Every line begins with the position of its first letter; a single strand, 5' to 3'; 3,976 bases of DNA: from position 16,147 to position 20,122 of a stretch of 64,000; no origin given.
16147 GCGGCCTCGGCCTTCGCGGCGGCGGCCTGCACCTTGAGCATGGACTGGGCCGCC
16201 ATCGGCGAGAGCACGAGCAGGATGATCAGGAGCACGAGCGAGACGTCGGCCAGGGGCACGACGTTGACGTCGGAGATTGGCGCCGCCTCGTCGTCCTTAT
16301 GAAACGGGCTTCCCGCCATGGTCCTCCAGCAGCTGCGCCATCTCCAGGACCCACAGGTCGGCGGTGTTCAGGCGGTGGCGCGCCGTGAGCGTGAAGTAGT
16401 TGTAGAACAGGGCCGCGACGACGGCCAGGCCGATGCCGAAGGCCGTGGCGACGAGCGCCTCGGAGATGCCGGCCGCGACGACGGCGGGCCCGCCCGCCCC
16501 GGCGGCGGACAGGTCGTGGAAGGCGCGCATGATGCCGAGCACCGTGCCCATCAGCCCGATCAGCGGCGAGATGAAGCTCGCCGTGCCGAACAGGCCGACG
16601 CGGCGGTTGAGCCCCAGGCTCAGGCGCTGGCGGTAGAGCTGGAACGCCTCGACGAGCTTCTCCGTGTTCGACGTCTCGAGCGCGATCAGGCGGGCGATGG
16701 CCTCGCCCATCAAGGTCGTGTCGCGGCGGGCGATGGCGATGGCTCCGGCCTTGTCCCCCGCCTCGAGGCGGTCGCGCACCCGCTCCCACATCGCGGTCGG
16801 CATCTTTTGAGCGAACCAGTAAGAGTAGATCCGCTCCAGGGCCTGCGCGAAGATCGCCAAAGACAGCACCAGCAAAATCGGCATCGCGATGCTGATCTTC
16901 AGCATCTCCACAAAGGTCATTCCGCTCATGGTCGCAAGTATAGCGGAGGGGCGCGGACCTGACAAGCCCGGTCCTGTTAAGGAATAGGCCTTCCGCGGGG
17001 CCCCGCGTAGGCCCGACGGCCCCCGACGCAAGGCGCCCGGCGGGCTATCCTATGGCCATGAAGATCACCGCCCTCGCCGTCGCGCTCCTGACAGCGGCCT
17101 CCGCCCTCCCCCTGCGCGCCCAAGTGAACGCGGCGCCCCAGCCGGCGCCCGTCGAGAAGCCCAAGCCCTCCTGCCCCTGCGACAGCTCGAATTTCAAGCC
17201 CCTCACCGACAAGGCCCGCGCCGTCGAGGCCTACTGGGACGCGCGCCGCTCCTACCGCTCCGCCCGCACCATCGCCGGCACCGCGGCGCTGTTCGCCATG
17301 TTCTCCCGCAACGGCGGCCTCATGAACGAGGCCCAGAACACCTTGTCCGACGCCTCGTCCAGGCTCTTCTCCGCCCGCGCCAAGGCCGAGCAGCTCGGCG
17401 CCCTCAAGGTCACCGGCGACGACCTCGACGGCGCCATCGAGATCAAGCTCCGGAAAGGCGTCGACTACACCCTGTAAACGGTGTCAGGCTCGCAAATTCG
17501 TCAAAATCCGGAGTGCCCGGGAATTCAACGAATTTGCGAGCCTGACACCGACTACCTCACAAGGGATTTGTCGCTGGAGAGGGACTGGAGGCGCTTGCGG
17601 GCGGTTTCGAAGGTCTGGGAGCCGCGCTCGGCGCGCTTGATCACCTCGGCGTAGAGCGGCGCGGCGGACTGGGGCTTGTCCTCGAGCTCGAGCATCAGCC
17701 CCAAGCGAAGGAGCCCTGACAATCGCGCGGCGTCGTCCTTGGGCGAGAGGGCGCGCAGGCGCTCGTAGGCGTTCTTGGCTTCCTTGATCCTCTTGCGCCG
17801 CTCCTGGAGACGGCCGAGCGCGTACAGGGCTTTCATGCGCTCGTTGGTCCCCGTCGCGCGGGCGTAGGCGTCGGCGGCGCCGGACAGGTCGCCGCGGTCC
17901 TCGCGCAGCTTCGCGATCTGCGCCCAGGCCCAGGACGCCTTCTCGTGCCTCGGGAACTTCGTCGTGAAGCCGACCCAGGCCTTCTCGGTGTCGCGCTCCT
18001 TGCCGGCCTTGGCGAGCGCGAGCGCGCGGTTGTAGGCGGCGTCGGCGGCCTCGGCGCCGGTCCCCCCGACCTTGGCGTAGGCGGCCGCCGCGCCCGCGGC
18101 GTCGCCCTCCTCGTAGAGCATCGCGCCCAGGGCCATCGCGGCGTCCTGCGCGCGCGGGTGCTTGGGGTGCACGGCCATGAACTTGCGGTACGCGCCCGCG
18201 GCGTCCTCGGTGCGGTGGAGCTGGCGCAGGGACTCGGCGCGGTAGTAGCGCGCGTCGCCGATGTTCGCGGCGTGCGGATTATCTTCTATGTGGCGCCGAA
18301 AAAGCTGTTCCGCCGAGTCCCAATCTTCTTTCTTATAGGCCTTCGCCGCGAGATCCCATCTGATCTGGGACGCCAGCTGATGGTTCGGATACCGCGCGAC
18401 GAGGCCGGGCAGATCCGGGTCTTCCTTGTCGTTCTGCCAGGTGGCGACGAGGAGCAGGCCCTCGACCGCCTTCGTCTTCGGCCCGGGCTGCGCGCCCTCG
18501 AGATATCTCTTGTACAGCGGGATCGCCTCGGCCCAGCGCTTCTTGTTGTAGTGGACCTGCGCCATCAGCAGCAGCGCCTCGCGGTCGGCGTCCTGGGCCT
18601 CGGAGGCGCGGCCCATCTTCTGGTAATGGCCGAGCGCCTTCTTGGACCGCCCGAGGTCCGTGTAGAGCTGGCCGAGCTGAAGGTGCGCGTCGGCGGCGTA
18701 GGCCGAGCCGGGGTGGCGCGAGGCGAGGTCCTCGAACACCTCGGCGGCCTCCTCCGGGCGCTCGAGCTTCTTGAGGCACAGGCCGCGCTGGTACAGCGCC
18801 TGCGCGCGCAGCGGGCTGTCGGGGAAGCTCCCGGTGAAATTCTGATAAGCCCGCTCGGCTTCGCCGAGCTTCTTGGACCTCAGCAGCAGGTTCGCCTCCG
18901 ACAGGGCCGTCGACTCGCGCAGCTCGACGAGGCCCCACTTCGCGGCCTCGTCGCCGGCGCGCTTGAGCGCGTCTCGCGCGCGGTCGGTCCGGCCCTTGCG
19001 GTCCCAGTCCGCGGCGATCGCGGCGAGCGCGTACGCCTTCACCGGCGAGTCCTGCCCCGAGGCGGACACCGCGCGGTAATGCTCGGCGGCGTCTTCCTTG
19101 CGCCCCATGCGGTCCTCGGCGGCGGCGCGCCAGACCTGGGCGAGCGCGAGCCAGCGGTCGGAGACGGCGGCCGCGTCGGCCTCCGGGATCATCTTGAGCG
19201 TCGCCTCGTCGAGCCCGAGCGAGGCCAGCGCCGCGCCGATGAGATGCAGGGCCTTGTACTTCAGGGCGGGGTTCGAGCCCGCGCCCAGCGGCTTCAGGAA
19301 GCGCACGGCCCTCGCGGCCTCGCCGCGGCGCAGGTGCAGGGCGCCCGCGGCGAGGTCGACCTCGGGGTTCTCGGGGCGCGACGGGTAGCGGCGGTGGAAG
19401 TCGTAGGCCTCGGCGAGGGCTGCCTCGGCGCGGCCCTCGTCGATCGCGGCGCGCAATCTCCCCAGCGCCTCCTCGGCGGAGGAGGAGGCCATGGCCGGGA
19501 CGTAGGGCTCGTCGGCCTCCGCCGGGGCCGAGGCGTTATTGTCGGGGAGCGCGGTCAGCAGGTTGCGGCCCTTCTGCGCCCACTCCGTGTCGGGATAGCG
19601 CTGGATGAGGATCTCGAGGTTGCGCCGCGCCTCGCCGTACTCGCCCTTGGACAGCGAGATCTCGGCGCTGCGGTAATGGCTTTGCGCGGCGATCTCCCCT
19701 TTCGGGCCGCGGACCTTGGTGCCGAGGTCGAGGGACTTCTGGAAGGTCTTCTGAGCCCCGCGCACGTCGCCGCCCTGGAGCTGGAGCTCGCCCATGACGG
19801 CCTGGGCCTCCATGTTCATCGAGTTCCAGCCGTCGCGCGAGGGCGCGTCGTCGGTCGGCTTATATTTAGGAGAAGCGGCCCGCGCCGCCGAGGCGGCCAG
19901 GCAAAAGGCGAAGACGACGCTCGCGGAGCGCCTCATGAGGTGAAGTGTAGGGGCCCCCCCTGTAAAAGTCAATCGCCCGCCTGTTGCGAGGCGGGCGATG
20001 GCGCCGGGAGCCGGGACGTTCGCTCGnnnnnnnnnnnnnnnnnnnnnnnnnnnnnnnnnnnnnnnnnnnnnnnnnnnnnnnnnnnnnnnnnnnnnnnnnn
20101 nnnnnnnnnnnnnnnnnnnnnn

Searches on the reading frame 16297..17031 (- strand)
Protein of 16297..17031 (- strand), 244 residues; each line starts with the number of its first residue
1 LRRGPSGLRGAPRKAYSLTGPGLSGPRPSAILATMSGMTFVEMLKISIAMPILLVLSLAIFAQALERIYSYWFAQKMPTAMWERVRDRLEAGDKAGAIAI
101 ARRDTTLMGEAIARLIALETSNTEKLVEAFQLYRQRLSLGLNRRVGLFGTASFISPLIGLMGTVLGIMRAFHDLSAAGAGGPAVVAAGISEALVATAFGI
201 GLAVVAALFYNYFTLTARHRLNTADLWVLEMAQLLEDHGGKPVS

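Call 61: search_protein_families(library=pfam, proteins=[window:16297-17031:-], max_evalue=0.0001)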
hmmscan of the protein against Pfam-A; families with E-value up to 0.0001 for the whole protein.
window:16297-17031:- (244 aa): 1 family
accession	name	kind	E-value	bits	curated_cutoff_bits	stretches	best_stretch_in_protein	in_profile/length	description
PF01618.21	MotA_ExbB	-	2.8e-23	82.5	22.9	1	120-220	21-121/127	MotA/TolQ/ExbB proton channel family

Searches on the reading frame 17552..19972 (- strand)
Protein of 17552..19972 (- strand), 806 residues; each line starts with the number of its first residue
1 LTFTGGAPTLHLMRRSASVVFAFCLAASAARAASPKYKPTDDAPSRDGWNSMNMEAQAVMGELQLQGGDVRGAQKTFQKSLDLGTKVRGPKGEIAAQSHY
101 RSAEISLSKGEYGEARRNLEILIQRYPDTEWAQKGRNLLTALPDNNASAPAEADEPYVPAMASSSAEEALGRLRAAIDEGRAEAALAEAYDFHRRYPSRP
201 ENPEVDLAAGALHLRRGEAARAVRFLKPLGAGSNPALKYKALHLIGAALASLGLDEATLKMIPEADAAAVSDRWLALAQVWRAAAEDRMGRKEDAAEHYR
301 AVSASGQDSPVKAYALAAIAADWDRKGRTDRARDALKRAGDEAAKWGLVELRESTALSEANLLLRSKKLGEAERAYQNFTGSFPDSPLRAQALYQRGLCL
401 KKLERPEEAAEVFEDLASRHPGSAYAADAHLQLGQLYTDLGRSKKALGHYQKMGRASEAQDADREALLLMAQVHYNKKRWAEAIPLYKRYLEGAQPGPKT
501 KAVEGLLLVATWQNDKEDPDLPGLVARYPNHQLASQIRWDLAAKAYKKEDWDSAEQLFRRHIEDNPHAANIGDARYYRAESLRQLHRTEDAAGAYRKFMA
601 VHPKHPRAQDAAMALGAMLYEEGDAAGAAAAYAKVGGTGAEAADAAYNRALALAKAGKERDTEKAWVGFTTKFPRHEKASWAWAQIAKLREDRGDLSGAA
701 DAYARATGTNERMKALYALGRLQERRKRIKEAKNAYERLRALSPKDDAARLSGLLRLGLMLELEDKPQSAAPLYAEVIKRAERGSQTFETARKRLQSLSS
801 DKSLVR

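Call 60: search_protein_families(library=pfam, proteins=[window:17552-19972:-], max_evalue=0.0001)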
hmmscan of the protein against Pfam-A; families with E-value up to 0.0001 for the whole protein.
window:17552-19972:- (806 aa): 13 families
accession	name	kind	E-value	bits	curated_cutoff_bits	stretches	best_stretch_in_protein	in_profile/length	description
PF13174.12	TPR_6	-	3.6e-25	87.3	26.3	0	391-423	1-33/33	Tetratricopeptide repeat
PF13432.12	TPR_16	-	8.5e-25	87.3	32.7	1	358-424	2-65/65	Tetratricopeptide repeat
PF07719.23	TPR_2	-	1.5e-21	75.1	27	0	714-746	2-34/34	Tetratricopeptide repeat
PF13428.12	TPR_14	-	3.3e-21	74.1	23.5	0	714-751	2-39/44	Tetratricopeptide repeat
PF13424.12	TPR_12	-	7e-17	61.8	30.1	1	389-452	2-70/77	Tetratricopeptide repeat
PF13525.12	YfiO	-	5.3e-14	52.9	25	0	524-584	31-91/203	Outer membrane lipoprotein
PF00515.34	TPR_1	-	2.7e-12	46.4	27.8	0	427-452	1-26/34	Tetratricopeptide repeat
PF13512.12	TPR_18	-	5.5e-10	40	21.9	0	523-579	35-91/145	Tetratricopeptide repeat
PF14559.12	TPR_19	-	6.1e-10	39.7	25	0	404-447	5-45/68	Tetratricopeptide repeat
PF12895.13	ANAPC3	-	3.3e-08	34.1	27.2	0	455-490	14-49/82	Anaphase-promoting complex, cyclosome, subunit 3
PF13176.12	TPR_7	-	8e-08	32.2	27.9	0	466-492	1-27/36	Tetratricopeptide repeat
PF12583.14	TPPII_C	-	3.2e-06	28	27.7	0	400-431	26-56/69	Tripeptidyl peptidase II, C-terminal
PF13181.12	TPR_8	-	1.2e-05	25.5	25.7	0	390-416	1-27/34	Tetratricopeptide repeat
